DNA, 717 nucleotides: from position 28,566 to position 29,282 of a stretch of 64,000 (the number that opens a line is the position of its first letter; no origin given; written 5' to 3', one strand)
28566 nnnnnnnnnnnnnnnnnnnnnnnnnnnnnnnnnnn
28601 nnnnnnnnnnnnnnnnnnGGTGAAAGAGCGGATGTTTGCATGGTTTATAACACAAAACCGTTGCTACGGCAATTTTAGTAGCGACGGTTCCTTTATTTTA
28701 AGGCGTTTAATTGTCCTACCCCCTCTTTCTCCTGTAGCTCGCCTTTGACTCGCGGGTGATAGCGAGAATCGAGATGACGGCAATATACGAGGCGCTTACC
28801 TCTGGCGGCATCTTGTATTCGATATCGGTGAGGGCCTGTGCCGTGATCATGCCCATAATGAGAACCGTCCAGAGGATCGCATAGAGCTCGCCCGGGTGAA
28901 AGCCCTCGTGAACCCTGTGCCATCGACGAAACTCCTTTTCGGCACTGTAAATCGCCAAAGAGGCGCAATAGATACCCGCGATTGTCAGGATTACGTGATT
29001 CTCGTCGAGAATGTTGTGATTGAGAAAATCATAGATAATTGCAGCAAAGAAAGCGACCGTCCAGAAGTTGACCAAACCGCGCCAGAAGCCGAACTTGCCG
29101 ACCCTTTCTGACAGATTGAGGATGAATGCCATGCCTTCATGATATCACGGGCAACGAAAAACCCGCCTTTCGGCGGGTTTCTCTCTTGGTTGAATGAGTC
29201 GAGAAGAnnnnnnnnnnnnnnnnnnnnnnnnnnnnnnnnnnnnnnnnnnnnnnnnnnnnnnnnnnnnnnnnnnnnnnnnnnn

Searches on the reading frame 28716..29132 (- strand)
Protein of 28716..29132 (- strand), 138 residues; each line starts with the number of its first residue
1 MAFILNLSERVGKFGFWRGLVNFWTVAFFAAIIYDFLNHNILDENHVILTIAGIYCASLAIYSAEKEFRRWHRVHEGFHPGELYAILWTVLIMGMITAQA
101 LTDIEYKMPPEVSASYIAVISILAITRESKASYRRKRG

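Call 7: search_protein_families(library=pfam, proteins=[window:28716-29132:-], max_evalue=1)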
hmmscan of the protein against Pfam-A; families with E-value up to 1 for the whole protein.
window:28716-29132:- (138 aa): 4 families
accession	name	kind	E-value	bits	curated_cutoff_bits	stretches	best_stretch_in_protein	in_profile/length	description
PF01891.21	CbiM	-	0.0033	17.7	23.1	1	14-124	76-183/205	Cobalt uptake substrate-specific transmembrane region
PF05656.20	DUF805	-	0.015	16.2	25.7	1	5-96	2-91/111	Protein of unknown function (DUF805)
PF08122.17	NDUF_B12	-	0.063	13.6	22.7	0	15-35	24-43/55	NADH-ubiquinone oxidoreductase B12 subunit family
PF22570.1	LiaF-TM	-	0.58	11.5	27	0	13-56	20-62/98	LiaF transmembrane domain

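Call 87: search_protein_families(library=ncbifam, proteins=[window:28716-29132:-], max_evalue=0.1)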
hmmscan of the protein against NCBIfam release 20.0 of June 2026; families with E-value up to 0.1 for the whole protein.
window:28716-29132:- (138 aa): 0 families
